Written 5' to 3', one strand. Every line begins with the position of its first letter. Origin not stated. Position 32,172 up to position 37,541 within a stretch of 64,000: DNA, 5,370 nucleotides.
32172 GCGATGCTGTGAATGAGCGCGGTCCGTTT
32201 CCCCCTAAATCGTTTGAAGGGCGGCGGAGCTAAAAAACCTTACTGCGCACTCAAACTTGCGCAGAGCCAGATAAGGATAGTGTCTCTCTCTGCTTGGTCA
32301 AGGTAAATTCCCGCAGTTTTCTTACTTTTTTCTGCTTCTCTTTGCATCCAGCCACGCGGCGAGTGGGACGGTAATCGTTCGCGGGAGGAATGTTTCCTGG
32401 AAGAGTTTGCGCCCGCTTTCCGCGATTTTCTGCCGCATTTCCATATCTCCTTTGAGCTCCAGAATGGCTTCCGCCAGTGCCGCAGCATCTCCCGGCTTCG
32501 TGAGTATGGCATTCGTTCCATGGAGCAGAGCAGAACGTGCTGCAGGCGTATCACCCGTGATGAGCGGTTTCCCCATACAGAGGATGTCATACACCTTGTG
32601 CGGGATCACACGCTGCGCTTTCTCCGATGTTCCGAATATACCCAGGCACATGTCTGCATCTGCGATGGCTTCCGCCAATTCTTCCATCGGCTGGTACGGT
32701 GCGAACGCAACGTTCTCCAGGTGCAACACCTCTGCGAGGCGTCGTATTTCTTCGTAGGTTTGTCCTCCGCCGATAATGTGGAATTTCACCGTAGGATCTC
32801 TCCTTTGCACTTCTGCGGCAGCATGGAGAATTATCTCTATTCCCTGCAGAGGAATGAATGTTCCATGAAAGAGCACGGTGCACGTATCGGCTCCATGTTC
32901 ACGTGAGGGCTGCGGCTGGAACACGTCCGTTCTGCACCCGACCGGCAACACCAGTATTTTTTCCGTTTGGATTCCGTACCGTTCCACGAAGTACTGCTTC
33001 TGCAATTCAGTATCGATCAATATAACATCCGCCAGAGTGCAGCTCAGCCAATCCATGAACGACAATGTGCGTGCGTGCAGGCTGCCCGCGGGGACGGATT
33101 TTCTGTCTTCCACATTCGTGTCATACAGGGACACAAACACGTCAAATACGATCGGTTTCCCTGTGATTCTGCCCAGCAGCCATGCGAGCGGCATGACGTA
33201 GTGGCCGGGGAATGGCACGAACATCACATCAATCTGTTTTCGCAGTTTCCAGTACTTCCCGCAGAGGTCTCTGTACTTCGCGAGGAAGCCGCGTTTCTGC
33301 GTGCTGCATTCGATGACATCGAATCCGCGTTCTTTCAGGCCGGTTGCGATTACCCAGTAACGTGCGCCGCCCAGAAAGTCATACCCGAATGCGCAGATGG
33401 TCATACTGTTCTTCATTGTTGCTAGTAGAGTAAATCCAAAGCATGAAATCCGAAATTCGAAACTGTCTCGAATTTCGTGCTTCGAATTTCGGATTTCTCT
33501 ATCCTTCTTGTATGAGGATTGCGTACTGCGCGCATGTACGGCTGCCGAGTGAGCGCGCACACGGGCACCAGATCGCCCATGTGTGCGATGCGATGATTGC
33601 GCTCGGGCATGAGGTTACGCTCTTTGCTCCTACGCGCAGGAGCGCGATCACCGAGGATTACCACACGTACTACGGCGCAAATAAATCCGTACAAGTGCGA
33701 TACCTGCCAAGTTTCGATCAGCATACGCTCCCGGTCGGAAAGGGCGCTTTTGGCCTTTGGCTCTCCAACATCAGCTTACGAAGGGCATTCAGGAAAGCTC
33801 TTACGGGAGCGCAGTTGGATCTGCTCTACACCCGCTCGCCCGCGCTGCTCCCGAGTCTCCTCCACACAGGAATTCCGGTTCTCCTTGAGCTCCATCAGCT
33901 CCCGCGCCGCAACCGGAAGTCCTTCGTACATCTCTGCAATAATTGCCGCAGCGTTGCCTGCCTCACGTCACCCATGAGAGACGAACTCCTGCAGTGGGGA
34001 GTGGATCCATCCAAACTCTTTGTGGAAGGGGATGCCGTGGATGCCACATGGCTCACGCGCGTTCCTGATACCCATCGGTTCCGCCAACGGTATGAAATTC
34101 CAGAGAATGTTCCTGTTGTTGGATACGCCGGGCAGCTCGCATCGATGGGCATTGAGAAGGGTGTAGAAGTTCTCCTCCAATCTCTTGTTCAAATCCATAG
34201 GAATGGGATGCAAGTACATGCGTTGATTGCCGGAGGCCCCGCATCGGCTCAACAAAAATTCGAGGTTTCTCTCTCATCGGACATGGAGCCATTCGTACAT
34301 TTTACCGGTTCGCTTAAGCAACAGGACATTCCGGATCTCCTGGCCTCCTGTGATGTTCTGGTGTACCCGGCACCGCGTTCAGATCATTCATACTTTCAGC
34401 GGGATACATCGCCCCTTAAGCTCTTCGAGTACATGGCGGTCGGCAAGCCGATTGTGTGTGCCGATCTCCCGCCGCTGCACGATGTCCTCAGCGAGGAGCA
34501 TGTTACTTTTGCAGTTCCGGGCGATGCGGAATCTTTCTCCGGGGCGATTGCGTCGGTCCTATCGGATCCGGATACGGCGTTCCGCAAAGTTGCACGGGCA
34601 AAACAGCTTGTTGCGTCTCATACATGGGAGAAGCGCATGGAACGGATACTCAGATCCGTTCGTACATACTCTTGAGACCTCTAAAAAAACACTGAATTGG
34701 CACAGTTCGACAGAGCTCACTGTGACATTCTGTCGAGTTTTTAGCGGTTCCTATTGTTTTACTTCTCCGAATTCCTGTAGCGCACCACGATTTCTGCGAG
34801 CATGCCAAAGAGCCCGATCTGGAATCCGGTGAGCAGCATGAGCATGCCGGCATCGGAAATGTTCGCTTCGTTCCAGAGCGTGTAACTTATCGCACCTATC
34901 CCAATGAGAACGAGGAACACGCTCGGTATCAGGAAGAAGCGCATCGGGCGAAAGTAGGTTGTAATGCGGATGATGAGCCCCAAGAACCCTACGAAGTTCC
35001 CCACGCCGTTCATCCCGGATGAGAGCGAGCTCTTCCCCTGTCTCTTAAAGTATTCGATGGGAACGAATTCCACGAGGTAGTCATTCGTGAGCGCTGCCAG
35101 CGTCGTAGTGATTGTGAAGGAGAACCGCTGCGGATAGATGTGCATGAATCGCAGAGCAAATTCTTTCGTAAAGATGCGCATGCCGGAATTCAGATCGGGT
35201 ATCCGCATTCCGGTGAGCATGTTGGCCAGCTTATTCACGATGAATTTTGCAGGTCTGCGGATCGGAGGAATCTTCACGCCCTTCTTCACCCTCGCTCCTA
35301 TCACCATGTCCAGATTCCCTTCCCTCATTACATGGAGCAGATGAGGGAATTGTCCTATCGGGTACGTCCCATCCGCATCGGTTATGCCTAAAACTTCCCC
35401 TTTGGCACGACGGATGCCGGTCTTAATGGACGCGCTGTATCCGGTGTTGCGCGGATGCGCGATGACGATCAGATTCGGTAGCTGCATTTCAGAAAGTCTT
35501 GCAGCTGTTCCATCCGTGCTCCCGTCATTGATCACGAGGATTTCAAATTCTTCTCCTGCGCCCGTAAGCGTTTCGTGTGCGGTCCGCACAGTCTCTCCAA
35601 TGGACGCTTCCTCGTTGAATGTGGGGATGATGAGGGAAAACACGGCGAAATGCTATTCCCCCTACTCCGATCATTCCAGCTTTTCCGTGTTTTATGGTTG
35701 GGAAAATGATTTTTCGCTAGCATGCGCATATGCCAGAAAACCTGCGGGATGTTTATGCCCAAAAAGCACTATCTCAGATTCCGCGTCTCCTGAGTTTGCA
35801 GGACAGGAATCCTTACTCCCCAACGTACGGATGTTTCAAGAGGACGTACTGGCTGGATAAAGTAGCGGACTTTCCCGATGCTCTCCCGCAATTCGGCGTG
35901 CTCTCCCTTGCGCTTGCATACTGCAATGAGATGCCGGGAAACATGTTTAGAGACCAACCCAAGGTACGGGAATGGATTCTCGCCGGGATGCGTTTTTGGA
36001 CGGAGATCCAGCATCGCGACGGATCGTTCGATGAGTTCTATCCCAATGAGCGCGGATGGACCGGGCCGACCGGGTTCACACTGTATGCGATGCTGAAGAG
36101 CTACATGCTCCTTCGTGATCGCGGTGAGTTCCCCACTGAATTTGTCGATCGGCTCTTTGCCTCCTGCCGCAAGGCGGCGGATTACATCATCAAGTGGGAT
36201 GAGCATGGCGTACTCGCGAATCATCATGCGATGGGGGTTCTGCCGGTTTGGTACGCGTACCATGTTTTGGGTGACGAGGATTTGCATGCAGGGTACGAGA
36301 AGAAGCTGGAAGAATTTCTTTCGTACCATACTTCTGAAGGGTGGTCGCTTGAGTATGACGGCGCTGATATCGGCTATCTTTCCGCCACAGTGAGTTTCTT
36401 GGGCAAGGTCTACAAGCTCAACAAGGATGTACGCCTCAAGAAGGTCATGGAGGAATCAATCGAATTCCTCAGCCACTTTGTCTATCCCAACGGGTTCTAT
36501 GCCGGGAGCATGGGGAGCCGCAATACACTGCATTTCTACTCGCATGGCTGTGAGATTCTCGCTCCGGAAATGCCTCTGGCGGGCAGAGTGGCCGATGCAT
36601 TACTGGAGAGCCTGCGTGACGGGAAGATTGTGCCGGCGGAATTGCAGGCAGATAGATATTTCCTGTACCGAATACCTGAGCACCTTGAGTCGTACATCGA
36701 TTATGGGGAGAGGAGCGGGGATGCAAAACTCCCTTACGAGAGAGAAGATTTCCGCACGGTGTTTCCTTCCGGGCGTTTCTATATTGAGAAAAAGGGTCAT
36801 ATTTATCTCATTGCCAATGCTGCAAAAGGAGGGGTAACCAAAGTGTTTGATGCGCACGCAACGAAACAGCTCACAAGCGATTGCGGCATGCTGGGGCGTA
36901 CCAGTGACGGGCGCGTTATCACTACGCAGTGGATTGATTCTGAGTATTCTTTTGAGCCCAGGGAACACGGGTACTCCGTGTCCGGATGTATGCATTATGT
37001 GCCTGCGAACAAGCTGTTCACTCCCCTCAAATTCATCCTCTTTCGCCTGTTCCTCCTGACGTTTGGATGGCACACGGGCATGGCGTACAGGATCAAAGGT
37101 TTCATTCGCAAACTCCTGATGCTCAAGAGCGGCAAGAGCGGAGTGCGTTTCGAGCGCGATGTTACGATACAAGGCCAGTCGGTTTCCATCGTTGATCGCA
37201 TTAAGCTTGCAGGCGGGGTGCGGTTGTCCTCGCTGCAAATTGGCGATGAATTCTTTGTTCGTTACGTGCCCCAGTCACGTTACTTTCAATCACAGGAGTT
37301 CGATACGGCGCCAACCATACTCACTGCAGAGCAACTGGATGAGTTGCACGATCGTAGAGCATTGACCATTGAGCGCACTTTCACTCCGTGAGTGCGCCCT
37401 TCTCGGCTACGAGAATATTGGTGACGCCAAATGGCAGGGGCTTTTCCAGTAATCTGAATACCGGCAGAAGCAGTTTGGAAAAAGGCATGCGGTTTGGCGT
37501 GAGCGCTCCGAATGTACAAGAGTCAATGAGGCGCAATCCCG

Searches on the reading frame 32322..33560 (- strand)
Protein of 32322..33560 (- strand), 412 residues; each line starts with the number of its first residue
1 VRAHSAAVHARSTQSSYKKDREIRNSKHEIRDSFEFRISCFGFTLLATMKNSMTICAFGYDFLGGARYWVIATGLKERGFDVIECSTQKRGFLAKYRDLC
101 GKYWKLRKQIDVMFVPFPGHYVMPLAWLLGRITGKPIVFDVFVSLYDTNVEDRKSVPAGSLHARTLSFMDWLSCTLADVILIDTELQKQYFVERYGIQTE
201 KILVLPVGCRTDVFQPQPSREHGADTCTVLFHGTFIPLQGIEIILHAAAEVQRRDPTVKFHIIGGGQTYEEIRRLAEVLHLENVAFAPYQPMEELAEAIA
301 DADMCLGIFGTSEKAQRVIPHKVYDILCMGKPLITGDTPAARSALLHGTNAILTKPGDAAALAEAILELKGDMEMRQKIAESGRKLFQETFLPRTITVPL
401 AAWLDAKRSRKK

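Call 93: search_protein_families(library=pfam, proteins=[window:32322-33560:-], max_evalue=0.00001)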
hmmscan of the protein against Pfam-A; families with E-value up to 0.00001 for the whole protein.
window:32322-33560:- (412 aa): 3 families
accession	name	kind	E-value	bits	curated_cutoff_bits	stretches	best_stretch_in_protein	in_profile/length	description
PF00534.26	Glycos_transf_1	-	5.1e-21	75.4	26.4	1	226-385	15-171/172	Glycosyl transferases group 1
PF13692.12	Glyco_trans_1_4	-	1e-19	71.6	27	1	228-369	3-139/142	Glycosyl transferases group 1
PF13524.12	Glyco_trans_1_2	-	5.9e-08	33.2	25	1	251-390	9-132/144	Glycosyl transferase-like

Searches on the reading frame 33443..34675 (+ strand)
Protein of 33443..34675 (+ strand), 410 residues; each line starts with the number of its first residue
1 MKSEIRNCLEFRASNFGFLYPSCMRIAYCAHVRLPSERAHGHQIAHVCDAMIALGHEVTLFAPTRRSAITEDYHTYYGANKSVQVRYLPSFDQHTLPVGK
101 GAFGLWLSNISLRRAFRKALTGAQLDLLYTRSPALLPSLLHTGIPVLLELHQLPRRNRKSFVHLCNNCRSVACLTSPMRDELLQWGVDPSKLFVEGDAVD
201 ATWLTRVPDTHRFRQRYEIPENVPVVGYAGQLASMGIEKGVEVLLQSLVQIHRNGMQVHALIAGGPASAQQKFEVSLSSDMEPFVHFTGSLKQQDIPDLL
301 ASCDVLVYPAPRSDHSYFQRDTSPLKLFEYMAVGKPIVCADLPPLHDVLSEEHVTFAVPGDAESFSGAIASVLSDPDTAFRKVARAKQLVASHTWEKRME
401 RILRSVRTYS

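Call 93: search_protein_families(library=pfam, proteins=[window:33443-34675:+], max_evalue=0.00001)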
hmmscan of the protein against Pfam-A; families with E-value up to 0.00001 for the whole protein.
window:33443-34675:+ (410 aa): 5 families
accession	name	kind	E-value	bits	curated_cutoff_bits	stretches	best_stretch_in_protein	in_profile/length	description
PF00534.26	Glycos_transf_1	-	3.3e-21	76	26.4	1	212-382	4-165/172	Glycosyl transferases group 1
PF13692.12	Glyco_trans_1_4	-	4.6e-21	76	27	1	224-375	2-142/142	Glycosyl transferases group 1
PF13439.12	Glyco_transf_4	-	6.6e-12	46.2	28.5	1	44-194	8-161/170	Glycosyltransferase Family 4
PF13524.12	Glyco_trans_1_2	-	1.7e-11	44.7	25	1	285-403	29-143/144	Glycosyl transferase-like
PF13579.12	Glyco_trans_4_4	-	1.6e-07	32.3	29.7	1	42-193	5-153/158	Glycosyl transferase 4-like domain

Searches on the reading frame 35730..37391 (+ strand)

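Call 93: search_protein_families(library=pfam, proteins=[window:35730-37391:+], max_evalue=0.00001)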
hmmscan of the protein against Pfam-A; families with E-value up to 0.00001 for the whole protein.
window:35730-37391:+ (553 aa): 1 family
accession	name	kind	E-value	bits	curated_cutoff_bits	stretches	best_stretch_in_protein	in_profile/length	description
PF09492.16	Pec_lyase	-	2.1e-07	31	22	0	76-178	57-161/292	Pectic acid lyase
